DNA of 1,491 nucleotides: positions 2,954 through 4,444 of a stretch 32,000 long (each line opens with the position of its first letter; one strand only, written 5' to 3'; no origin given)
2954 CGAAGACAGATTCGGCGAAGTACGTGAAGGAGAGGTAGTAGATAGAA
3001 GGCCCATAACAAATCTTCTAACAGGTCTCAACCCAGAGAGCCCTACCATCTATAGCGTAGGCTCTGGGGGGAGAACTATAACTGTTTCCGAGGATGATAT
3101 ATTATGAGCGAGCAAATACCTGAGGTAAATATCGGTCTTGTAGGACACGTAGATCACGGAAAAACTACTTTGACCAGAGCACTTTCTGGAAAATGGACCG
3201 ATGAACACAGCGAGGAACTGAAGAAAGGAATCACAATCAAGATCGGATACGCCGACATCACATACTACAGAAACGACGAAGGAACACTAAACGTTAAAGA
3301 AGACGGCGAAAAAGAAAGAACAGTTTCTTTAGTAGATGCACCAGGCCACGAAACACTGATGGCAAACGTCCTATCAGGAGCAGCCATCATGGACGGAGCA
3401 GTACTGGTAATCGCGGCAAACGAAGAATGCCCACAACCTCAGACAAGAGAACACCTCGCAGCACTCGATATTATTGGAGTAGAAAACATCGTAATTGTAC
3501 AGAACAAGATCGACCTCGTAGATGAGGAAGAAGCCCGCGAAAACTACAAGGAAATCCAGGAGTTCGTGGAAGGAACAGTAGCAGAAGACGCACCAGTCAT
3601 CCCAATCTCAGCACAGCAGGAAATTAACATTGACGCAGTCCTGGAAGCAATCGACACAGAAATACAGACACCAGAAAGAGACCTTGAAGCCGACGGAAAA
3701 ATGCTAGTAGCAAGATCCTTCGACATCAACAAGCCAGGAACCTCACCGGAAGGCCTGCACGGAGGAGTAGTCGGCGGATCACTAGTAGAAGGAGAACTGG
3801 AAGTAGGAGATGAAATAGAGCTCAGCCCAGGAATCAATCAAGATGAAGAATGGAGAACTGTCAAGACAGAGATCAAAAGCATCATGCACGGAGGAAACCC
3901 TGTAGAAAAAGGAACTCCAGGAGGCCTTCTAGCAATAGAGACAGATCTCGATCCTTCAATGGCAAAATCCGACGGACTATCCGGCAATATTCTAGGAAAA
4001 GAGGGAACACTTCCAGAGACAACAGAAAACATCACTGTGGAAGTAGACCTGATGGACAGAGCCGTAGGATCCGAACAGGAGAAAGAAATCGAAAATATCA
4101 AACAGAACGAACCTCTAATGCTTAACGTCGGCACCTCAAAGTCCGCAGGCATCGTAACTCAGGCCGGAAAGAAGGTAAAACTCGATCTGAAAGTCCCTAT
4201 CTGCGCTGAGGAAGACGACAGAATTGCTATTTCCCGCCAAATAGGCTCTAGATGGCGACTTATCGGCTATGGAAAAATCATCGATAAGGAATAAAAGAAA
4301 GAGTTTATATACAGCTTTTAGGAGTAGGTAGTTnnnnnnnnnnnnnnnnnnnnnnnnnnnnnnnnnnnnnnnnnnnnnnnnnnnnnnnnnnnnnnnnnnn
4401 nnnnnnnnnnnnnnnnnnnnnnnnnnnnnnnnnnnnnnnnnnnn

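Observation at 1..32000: AGGCCT (and GGCC in general) is strongly over-represented in all frames, on both strands and in spacers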

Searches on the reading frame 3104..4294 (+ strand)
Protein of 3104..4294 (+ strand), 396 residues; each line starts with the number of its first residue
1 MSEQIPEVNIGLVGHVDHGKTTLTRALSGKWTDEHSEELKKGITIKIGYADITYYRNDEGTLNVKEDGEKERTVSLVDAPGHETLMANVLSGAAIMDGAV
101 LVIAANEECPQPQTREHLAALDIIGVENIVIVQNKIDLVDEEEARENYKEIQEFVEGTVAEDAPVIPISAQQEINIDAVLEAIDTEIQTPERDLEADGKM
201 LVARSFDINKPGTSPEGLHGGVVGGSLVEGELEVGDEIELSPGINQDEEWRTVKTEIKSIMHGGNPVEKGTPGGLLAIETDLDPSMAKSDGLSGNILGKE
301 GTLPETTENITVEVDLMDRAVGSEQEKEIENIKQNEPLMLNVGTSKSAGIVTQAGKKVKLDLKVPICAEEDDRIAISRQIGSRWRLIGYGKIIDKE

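Call 8: find_related_loci(query=window:3104-4294:+, collection=genome_contigs, flank=10000)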
Query window:3104-4294:+ (396 aa) in genome_contigs; peptide patterns used: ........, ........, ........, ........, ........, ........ (x = any residue, [..] = any of these).
600 stretches matched a pattern (row limit reached: there are more); 538 encode a relative of the query (tblastn E <= 1e-3); the best 80 are kept; 80 distinct loci.
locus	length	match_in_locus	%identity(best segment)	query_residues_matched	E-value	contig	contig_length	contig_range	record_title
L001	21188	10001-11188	94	1-396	0e+0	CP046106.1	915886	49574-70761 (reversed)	Candidatus Nanohaloarchaea archaeon strain M3_22 chromosome, complete genome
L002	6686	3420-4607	90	1-396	0e+0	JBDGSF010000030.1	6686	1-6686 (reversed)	MAG: Candidatus Nanohaloarchaea archaeon isolate DAL-WCL_22_57C1R DAL-WCL_22_57C1R_30, whole genome shotgun sequence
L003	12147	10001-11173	78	1-392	0e+0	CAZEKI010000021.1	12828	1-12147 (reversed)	MAG TPA_asm: uncultured archaeon isolate binchicken_co207_324 genome assembly, contig: NODE_5178_length_12828_cov_5.1934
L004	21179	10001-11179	77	1-392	0e+0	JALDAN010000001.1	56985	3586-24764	MAG: Candidatus Nanohalarchaeota archaeon isolate NHA29 k141_169910_length_56985_cov_27.6020, whole genome shotgun seque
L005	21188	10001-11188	76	1-396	0e+0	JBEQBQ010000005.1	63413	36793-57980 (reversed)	MAG: Candidatus Nanohaloarchaea archaeon isolate 04_S200.semibin_refined.147 NODE_45_length_63413_cov_2.105695, whole ge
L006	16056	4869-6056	74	1-396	0e+0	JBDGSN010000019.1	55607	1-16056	MAG: Candidatus Nanohaloarchaea archaeon isolate DAL-WCL_22_80C3R DAL-WCL_22_80C3R_19, whole genome shotgun sequence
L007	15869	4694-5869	79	1-392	0e+0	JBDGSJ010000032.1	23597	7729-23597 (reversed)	MAG: Candidatus Nanohaloarchaea archaeon isolate DAL-WCL_22_74C1R DAL-WCL_22_74C1R_32, whole genome shotgun sequence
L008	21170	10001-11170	75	4-393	0e+0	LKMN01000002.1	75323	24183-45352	MAG: Nanohaloarchaea archaeon B1-Br10_U2g1 LB-BRINE-C22, whole genome shotgun sequence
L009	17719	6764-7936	76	1-392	0e+0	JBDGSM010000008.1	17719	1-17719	MAG: Candidatus Nanohalobium sp. isolate DAL-WCL_22_76C1R DAL-WCL_22_76C1R_8, whole genome shotgun sequence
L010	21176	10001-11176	76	4-395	0e+0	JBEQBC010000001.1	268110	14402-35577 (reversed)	MAG: Candidatus Nanohaloarchaea archaeon isolate 04_S200.metabat2_refined.015 NODE_3_length_268110_cov_42.989656, whole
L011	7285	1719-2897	74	4-396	0e+0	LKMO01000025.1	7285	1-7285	MAG: Nanohaloarchaea archaeon B1-Br10_U2g19 LB-BRINE-C8545, whole genome shotgun sequence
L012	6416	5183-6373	74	1-396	0e+0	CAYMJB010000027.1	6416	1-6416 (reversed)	MAG TPA_asm: uncultured archaeon isolate SRP090399_co2_12 genome assembly, contig: NODE_3409_length_6416_cov_98.730388,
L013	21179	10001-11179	74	1-392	0e+0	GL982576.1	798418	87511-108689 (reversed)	MAG: Candidatus Nanosalina sp. J07AB43 genomic scaffold scf_7180000030744, whole genome shotgun sequence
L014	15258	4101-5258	76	6-392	0e+0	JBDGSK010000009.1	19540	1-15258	MAG: Candidatus Nanohaloarchaea archaeon isolate DAL-WCL_22_74C2R DAL-WCL_22_74C2R_9, whole genome shotgun sequence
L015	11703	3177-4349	76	1-392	0e+0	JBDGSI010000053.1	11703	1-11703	MAG: Candidatus Nanohalobium sp. isolate DAL-WCL_22_66C1R DAL-WCL_22_66C1R_53, whole genome shotgun sequence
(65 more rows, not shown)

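Call 16: find_encoding_contigs(protein=window:3104-4294:+, flank=10000, max_places=10)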
Protein window:3104-4294:+ (396 aa): no gene with exactly this product is on record in the collection.
